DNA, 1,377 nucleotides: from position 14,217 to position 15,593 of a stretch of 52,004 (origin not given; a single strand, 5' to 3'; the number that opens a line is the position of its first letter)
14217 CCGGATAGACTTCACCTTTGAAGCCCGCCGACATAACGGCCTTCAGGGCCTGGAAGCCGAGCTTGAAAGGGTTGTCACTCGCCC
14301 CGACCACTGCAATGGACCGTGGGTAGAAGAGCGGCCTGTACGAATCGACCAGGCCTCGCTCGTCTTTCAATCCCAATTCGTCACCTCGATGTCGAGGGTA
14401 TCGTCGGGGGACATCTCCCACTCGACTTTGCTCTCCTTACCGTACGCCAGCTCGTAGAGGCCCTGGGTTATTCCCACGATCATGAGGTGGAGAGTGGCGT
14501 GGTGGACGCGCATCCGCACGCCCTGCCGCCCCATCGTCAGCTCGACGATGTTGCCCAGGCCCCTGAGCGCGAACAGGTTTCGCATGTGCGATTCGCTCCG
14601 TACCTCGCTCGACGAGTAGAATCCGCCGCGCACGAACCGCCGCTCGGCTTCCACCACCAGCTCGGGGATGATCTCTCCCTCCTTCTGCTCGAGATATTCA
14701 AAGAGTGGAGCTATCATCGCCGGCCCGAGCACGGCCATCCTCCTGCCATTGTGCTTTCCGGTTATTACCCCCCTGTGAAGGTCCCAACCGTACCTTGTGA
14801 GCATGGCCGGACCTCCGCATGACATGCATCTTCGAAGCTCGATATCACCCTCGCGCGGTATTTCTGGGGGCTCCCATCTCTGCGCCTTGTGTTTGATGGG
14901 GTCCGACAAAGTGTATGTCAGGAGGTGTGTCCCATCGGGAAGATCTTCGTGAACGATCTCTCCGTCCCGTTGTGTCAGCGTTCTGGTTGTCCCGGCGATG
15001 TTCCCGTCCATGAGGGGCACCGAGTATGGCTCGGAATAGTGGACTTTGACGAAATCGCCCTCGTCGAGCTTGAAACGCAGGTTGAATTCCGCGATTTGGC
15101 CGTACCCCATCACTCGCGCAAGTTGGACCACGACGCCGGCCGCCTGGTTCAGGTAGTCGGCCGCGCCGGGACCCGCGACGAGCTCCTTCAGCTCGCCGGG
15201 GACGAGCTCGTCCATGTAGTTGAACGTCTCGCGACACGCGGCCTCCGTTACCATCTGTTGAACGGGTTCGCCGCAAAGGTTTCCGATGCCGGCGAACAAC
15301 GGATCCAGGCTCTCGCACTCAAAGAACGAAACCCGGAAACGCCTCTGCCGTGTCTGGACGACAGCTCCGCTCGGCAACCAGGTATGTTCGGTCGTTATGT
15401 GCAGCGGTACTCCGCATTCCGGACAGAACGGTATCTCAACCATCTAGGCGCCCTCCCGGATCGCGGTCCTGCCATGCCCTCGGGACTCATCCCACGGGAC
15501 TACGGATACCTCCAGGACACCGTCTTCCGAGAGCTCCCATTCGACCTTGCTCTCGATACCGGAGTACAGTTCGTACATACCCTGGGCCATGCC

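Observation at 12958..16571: Translationally coupled operon: two paralogous, internally duplicated CxxC + V4R-like proteins followed by an orphan ADP-forming acyl-CoA synthetase alpha module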

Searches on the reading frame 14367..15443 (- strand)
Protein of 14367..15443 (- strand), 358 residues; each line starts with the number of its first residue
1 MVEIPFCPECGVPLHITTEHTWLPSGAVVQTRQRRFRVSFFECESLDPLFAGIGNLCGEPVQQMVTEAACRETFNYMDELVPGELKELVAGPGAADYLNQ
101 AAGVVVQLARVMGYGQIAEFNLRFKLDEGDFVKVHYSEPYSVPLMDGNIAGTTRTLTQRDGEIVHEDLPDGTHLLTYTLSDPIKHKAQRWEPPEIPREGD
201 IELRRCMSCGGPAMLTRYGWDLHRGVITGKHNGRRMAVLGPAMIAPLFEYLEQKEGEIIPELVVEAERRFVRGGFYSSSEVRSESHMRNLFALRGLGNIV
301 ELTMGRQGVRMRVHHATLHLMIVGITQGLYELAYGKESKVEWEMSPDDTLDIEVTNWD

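Call 3: search_protein_families(library=pfam, proteins=[window:14367-15443:-], max_evalue=1)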
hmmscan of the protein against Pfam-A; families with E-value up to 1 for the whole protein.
window:14367-15443:- (358 aa): 3 families
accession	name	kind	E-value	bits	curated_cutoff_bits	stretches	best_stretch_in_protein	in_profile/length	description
PF13453.11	Zn_ribbon_TFIIB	-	0.0077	16.1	22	0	197-211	14-27/41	Transcription factor zinc-finger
PF13824.12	zf-Mss51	-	0.13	12.9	27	1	7-20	17-30/55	Zinc-finger of mitochondrial splicing suppressor 51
PF14803.11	Zn_ribbon_Nudix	-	0.64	10.4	25.6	0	6-15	2-11/34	Nudix N-terminal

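Call 4: search_protein_families(library=ncbifam, proteins=[window:14367-15443:-], max_evalue=1)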
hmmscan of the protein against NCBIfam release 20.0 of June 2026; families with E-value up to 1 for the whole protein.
window:14367-15443:- (358 aa): 0 families

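Call 8: find_homologous_proteins(query=window:14367-15443:-, max_evalue=0.001)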
Query window:14367-15443:- (358 aa): 20 proteins with E <= 0.001 among 2744 candidates.
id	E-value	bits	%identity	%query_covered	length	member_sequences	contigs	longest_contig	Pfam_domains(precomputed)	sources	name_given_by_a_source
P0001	6.5e-243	823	99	100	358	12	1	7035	-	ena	-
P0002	1.5e-125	437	58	100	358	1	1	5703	-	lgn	-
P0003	2.8e-99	351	48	100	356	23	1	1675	-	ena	-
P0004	4.2e-98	347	46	99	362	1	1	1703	-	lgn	-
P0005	6.5e-97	343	47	100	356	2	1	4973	-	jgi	jgi:hypothetical protein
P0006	2.0e-91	325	42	100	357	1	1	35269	-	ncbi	-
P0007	1.7e-89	319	42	99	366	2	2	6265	-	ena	-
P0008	4.9e-89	317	42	99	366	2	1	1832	-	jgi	jgi:hypothetical protein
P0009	2.7e-87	311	41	99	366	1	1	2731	-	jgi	jgi:hypothetical protein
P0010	1.8e-84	302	41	100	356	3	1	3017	-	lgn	-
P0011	2.2e-78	282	40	100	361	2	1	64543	-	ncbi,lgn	-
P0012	1.3e-77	280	38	98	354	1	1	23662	-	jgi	jgi:ribosomal protein L37E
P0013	1.3e-76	276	41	97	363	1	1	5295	-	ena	-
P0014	4.2e-75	271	39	99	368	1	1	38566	-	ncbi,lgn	-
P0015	8.8e-73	264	38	99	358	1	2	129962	-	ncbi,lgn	-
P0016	5.2e-71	258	38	99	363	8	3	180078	-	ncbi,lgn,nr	ncbi:MAG: hypothetical protein PHP28_01780 [Actinomycetota bacterium]|nr:hypothetical protein [Actin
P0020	1.7e-62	230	51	60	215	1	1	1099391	-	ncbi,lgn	-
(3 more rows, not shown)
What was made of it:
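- Tried and rejected: This explains one JGI annotation, 'ribosomal protein L37E' (call 8).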

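Call 12: find_encoding_contigs(protein=P0016, flank=8000, max_places=3)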
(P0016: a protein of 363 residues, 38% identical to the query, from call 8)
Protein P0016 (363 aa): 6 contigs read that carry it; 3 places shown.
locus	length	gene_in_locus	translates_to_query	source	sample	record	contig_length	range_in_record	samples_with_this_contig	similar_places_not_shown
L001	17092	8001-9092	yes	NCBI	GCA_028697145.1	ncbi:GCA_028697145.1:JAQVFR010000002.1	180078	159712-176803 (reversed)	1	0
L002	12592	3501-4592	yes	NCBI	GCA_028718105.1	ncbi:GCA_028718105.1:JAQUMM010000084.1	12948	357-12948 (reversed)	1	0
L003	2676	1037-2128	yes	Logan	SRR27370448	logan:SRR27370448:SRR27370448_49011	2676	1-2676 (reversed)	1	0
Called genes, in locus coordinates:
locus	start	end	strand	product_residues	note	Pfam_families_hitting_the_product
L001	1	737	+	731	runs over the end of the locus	PF00403:HMA, PF00122:E1-E2_ATPase, PF00702:Hydrolase, PF08282:Hydrolase_3 (faint), PF12710:HAD (weak)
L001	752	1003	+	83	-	PF00403:HMA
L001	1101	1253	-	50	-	PF10049:DUF2283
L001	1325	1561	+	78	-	PF13424:TPR_12 (faint)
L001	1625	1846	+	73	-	PF04255:DUF433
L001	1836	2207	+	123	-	PF18480:DUF5615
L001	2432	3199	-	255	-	PF01061:ABC2_membrane, PF12698:ABC2_membrane_3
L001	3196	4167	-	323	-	PF00005:ABC_tran, PF13304:AAA_21, PF13732:DrrA1-3_C (weak)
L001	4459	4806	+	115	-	PF12840:HTH_20 (weak), PF01022:HTH_5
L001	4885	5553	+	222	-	PF18978:DUF5714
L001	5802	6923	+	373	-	PF13593:SBF_like, PF01758:SBF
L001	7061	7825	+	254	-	PF02525:Flavodoxin_2, PF03358:FMN_red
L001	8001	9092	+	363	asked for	-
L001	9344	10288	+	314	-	PF00291:PALP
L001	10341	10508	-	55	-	-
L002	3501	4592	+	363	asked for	-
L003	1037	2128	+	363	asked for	-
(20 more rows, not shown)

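Call 13: find_encoding_contigs(protein=P0015, flank=8000, max_places=2)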
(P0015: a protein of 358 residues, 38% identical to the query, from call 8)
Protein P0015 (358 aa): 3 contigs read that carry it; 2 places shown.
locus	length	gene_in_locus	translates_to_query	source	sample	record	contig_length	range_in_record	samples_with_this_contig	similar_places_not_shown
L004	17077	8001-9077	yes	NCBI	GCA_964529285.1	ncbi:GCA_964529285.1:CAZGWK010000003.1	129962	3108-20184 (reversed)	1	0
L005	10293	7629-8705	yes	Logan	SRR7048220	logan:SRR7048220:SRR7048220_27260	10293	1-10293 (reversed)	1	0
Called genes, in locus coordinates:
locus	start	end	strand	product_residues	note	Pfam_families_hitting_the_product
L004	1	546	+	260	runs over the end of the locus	PF02463:SMC_N, PF00005:ABC_tran, PF13304:AAA_21 (faint)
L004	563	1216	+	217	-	PF01895:PhoU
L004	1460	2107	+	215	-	PF01895:PhoU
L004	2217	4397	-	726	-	-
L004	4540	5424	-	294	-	PF01156:IU_nuc_hydro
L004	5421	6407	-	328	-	PF00294:PfkB, PF08543:Phos_pyr_kin (weak)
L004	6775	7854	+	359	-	-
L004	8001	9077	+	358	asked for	-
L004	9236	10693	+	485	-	PF00749:tRNA-synt_1c, PF19269:Anticodon_2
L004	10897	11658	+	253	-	PF06426:SATase_N (weak), PF00132:Hexapep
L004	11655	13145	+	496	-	PF01406:tRNA-synt_1e, PF09334:tRNA-synt_1g (faint), PF01921:tRNA-synt_1f (weak), PF00133:tRNA-synt_1, PF09190:DALR_2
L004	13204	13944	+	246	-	PF08032:SpoU_sub_bind, PF00588:SpoU_methylase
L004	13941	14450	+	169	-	PF05991:NYN_YacP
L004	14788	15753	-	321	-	PF05653:Mg_trans_NIPA (weak)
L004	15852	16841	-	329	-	PF00753:Lactamase_B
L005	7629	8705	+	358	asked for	-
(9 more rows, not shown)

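Call 14: find_encoding_contigs(protein=P0011, flank=8000, max_places=2)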
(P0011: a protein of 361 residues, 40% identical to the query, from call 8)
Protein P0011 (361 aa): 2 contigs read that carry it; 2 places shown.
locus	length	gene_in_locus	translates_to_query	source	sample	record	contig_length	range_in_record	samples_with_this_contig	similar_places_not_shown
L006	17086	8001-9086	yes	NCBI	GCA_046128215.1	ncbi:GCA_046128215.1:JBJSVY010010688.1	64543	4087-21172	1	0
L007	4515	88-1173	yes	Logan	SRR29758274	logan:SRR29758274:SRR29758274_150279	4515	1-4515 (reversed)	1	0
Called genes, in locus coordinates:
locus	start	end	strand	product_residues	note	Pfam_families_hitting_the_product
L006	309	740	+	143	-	PF02579:Nitro_FeMo-Co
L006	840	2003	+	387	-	PF01656:CbiA, PF02374:ArsA_ATPase (weak), PF10609:ParA, PF13614:AAA_31 (faint), PF02579:Nitro_FeMo-Co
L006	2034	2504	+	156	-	PF00037:Fer4, PF12797:Fer4_2 (weak), PF13237:Fer4_10, PF14697:Fer4_21 (weak), PF12838:Fer4_7, PF13187:Fer4_9, PF25160:LdpA_Fe-S-bd (weak), PF00037:Fer4, +6 more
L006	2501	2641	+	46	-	-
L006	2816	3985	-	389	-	PF02771:Acyl-CoA_dh_N, PF02770:Acyl-CoA_dh_M, PF00441:Acyl-CoA_dh_1, PF08028:Acyl-CoA_dh_2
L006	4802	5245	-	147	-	PF00011:HSP20, PF17886:ArsA_HSP20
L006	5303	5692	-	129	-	PF13411:MerR_1, PF13591:MerR_2 (weak), PF00376:MerR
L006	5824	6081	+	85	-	-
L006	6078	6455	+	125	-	PF01740:STAS, PF13466:STAS_2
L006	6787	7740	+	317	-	PF00291:PALP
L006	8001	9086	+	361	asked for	-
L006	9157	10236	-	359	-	-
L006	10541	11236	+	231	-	PF00072:Response_reg, PF00486:Trans_reg_C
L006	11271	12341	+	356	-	PF00672:HAMP (weak), PF00512:HisKA, PF02518:HATPase_c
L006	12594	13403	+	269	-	-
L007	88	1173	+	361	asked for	-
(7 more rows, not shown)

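Call 15: find_encoding_contigs(protein=P0014, flank=8000, max_places=2)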
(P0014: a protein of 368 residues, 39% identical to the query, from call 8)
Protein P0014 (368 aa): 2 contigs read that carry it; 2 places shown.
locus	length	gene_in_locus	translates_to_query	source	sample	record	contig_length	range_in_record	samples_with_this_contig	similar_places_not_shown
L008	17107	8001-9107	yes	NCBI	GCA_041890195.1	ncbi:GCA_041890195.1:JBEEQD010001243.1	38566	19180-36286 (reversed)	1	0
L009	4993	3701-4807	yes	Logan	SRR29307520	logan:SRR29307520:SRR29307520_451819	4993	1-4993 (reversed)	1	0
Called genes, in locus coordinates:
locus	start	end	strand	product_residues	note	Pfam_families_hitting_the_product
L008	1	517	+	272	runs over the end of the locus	PF12838:Fer4_7 (faint), PF13187:Fer4_9 (weak)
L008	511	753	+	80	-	PF12838:Fer4_7 (faint), PF12837:Fer4_6 (faint), PF13187:Fer4_9, PF00037:Fer4 (faint)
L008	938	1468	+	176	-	-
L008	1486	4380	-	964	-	PF00072:Response_reg, PF00989:PAS, PF08447:PAS_3, PF08448:PAS_4, PF13185:GAF_2, PF08447:PAS_3, PF00989:PAS, PF08448:PAS_4, +7 more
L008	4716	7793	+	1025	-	-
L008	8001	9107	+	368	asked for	-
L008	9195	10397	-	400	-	PF00108:Thiolase_N, PF02803:Thiolase_C (weak), PF22691:Thiolase_C_1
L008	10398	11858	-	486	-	PF08541:ACP_syn_III_C (weak), PF12172:zf-ChsH2 (weak), PF01796:OB_ChsH2_C (faint)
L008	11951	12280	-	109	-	-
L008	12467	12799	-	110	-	-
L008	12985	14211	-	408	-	PF02737:3HCDH_N, PF00725:3HCDH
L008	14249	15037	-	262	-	PF02535:Zip (faint)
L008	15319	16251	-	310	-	-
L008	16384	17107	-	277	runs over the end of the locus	PF02146:SIR2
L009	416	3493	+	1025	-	-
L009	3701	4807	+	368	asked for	-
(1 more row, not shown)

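Call 16: find_encoding_contigs(protein=P0006, flank=8000, max_places=2)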
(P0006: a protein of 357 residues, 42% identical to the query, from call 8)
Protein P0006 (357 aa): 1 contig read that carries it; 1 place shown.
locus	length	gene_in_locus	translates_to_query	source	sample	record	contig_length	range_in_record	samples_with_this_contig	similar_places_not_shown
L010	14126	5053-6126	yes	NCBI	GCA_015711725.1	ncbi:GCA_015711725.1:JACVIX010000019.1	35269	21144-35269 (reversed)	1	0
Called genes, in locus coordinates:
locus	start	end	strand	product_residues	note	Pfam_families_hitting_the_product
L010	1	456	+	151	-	?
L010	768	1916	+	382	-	PF02771:Acyl-CoA_dh_N, PF02770:Acyl-CoA_dh_M, PF00441:Acyl-CoA_dh_1, PF08028:Acyl-CoA_dh_2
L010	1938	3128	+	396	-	PF00108:Thiolase_N, PF02803:Thiolase_C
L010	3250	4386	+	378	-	PF02771:Acyl-CoA_dh_N, PF02770:Acyl-CoA_dh_M, PF00441:Acyl-CoA_dh_1, PF08028:Acyl-CoA_dh_2, PF22924:ACOX_C_alpha1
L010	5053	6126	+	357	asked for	-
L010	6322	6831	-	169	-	PF11136:DUF2889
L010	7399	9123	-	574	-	PF00501:AMP-binding, PF13193:AMP-binding_C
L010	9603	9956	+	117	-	-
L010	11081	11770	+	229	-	PF07021:MetW (weak), PF13489:Methyltransf_23, PF13847:Methyltransf_31, PF08241:Methyltransf_11, PF08242:Methyltransf_12, PF13649:Methyltransf_25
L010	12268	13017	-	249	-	PF13240:Zn_Ribbon_1 (weak)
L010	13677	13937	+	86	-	-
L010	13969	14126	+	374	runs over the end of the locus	PF09712:PHA_synth_III_E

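Call 17: find_encoding_contigs(protein=P0012, flank=8000, max_places=2)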
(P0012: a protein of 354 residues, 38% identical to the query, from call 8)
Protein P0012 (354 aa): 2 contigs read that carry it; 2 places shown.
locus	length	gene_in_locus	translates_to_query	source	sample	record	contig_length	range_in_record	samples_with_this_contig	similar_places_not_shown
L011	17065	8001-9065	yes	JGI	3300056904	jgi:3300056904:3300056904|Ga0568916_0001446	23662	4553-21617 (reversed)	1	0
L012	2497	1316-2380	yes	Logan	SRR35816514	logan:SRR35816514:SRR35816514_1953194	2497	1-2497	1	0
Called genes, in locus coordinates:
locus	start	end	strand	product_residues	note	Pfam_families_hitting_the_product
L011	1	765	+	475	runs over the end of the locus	PF21922:PBP_dimer_2, PF00905:Transpeptidase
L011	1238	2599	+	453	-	PF00069:Pkinase (weak), PF07714:PK_Tyr_Ser-Thr, PF03793:PASTA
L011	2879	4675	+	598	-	PF00069:Pkinase, PF01636:APH (faint), PF07714:PK_Tyr_Ser-Thr, PF03109:ABC1 (weak), PF03793:PASTA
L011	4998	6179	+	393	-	PF00890:FAD_binding_2 (faint), PF01266:DAO (weak), PF01494:FAD_binding_3, PF07992:Pyr_redox_2 (faint), PF12831:FAD_oxidored, PF13450:NAD_binding_8 (weak), PF22578:GGR_cat (weak)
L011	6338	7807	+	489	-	PF02310:B12-binding, PF04055:Radical_SAM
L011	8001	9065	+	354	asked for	-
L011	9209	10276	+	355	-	-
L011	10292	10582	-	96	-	PF03819:MazG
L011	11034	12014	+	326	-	-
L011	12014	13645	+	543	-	PF14361:RsbRD_N, PF07730:HisKA_3, PF02518:HATPase_c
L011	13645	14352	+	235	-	PF00072:Response_reg, PF00196:GerE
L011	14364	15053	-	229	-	PF00753:Lactamase_B, PF19583:ODP (faint), PF23023:Anti-Pycsar_Apyc1 (weak)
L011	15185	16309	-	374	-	-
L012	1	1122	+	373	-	?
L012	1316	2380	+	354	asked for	-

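Call 18: find_encoding_contigs(protein=P0020, flank=8000, max_places=2)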
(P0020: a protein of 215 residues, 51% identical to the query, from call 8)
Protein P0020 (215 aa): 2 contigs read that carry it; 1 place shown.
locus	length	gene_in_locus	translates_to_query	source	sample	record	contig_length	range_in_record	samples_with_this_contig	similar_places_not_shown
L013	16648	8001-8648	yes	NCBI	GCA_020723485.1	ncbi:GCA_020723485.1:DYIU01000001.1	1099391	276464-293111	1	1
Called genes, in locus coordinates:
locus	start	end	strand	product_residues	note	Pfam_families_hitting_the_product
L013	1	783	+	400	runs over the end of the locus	PF06500:FrsA-like (weak), PF12697:Abhydrolase_6 (weak), PF00326:Peptidase_S9 (faint)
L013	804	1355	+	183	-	PF03729:DUF308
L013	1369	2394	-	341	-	PF03631:Virul_fac_BrkB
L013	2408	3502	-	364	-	PF00520:Ion_trans, PF07885:Ion_trans_2, PF22614:Slo-like_RCK, PF02254:TrkA_N, PF02080:TrkA_C (faint)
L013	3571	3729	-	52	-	-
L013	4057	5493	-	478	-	PF01425:Amidase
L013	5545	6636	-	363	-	PF01208:URO-D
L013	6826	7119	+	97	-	-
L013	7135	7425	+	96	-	-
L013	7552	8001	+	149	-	-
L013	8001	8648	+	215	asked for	-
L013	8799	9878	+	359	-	-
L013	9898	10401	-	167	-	PF19620:DUF6125 (weak)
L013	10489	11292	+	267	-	-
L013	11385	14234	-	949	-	-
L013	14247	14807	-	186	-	-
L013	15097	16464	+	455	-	PF00875:DNA_photolyase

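Call 19: predict_structure(alignment_id=A1)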
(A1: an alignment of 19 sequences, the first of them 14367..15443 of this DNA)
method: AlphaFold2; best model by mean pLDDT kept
length: 358 residues; sequences in the alignment: 19
mean_pLDDT: 87.7   pTM: 0.87
mean pLDDT of the five models: 87.7, 87.2, 85.7, 85.5, 84.1
residues with pLDDT >= 90: 201; 70-90: 133; 50-70: 19; < 50: 5
segments of 3 or more residues with pLDDT < 50: 188-190
pLDDT, mean of each block of 10 residues (from residue 1): 86 93 88 85 93 94 92 86 80 80 88 92 84 94 95 89 94 94 59 57 89 94 94 90 80 90 95 81 83 91 92 91 94 92 90 92
secondary structure, 60 per line:
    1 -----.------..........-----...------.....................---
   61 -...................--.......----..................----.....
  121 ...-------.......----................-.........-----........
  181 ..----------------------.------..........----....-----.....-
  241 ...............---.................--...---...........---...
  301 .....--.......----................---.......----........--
elements in order: H14-19 E20-22 E28-30 E37-42 H43-57 H62-80 H83-89 H94-111 E116-123 E131-137 H142-157 E159-167 E173-182 H213-217 E218-221 E226-229 E235-239 H241-255 H259-275 H284-294 E298-305 E308-314 H319-334 E338-344 E349-356
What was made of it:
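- On V4R/H-NOX/Bet3 fold class (superfamily level): The AF2 model (pLDDT 87.7) has this secondary-structure order in both modules (call 19).
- Full-length model of B: pLDDT 87.7, pTM 0.87 (call 19).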

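Call 20: find_related_loci(query=A1, collection=genome_contigs, flank=8000)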
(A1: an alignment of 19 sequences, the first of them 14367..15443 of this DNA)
Query A1 (358 aa) in genome_contigs; peptide patterns used: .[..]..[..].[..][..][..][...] (x = any residue, [..] = any of these).
136 stretches matched a pattern; 39 encode a relative of the query (tblastn E <= 1e-3); 39 distinct loci.
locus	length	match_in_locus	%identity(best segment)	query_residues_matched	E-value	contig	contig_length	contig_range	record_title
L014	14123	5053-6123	42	1-358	2e-96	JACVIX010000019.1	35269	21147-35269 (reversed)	MAG: Candidatus Geothermincola primus isolate QZM4_2.bin.425 contig019, whole genome shotgun sequence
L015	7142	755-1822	43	1-357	7e-92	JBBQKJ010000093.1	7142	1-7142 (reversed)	MAG: Candidatus Geothermincolia bacterium isolate Co_metawrap_610 Cmw_610_k141_2067444_length_7142_cov_20.9886, whole ge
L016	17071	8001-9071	44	1-357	1e-91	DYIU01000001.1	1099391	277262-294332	MAG TPA_asm: Acidimicrobium ferrooxidans isolate FI88_64_18 Afr_mines_FI88_1_length_1099391_cov_7_496989, whole genome s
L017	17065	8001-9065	41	1-354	1e-89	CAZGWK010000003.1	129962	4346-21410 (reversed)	MAG TPA_asm: uncultured Actinomycetota bacterium isolate SRP141376_co1_17 genome assembly, contig: NODE_295_length_12996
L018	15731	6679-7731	40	5-357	2e-87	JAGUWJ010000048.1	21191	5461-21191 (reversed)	MAG: Actinomycetota bacterium isolate DeMMO5_5 c_000000007472, whole genome shotgun sequence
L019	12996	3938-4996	39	2-355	2e-83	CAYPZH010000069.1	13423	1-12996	MAG TPA_asm: uncultured Actinomycetota bacterium isolate binchicken_co7_176 genome assembly, contig: NODE_5764_length_13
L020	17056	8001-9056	42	3-355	2e-88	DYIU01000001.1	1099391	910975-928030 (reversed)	MAG TPA_asm: Acidimicrobium ferrooxidans isolate FI88_64_18 Afr_mines_FI88_1_length_1099391_cov_7_496989, whole genome s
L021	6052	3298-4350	39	1-354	2e-82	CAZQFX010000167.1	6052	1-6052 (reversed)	MAG TPA_asm: uncultured Actinomycetota bacterium isolate SRP257756_co1_219 genome assembly, contig: NODE_12221_length_60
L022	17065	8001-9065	39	1-356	8e-82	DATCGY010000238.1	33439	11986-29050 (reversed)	MAG TPA_asm: Candidatus Anoxymicrobiaceae bacterium isolate SMAG_U7819 k141_150565, whole genome shotgun sequence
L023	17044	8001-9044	40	6-354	1e-80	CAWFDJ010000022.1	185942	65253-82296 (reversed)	MAG: uncultured bacterium isolate MFD04716.bin.2.264 genome assembly, contig: contig_52852, whole genome shotgun sequenc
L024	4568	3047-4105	39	2-355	1e-79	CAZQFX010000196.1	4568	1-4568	MAG TPA_asm: uncultured Actinomycetota bacterium isolate SRP257756_co1_219 genome assembly, contig: NODE_18118_length_45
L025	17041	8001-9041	38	6-355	1e-79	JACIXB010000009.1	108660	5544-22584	MAG: Actinomycetota bacterium isolate MAG-41 Actinobacteria_O_bin18_Scaffold_9, whole genome shotgun sequence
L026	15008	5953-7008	42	1-355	2e-79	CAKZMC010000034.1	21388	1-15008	MAG TPA_asm: uncultured actinobacterium isolate SRR5214706_bin.23_CONCOCT_v1.1_MAG genome assembly, contig: ERZ1744544.1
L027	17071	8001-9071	38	1-355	5e-79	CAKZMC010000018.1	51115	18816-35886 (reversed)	MAG TPA_asm: uncultured actinobacterium isolate SRR5214706_bin.23_CONCOCT_v1.1_MAG genome assembly, contig: ERZ1744544.4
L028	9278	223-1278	39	1-355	9e-79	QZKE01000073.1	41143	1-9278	MAG: Actinobacteria bacterium isolate SURF_21 Ga0104751_1001373, whole genome shotgun sequence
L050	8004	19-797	34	98-355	7e-47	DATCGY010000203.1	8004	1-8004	MAG TPA_asm: Candidatus Anoxymicrobiaceae bacterium isolate SMAG_U7819 k141_750714, whole genome shotgun sequence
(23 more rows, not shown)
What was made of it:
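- Tried and rejected: The single genome-collection scan had already been spent on the family itself (call 20).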

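Call 22: search_protein_representatives(alignment_id=A1)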
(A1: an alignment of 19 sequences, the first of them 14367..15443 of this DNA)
Query: 19 sequences, 358 profile positions. Proteins with E-value up to 0.001 (for the whole library): 521; up to 1e-10: 400; up to 1e-30: 196. The best 150 are listed.
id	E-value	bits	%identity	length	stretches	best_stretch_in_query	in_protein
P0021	3.4e-154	529.5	-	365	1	5-356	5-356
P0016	5.0e-153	525.7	-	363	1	3-357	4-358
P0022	3.9e-149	512.9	-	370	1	1-356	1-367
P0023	1.7e-143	494.4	-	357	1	1-357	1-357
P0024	2.6e-139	480.6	-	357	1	1-356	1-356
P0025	3.5e-135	467.0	-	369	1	1-356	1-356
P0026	2.1e-134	464.4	-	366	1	1-356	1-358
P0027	2.5e-132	457.6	-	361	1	3-356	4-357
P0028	5.5e-129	446.6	-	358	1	1-356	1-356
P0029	1.4e-124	432.1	-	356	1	1-356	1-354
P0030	1.8e-123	428.5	-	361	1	3-357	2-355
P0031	3.7e-122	424.2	-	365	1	3-356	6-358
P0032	1.0e-117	409.5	-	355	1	5-356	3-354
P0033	2.9e-113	394.9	-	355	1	1-356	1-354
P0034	3.9e-112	391.2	-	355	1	1-354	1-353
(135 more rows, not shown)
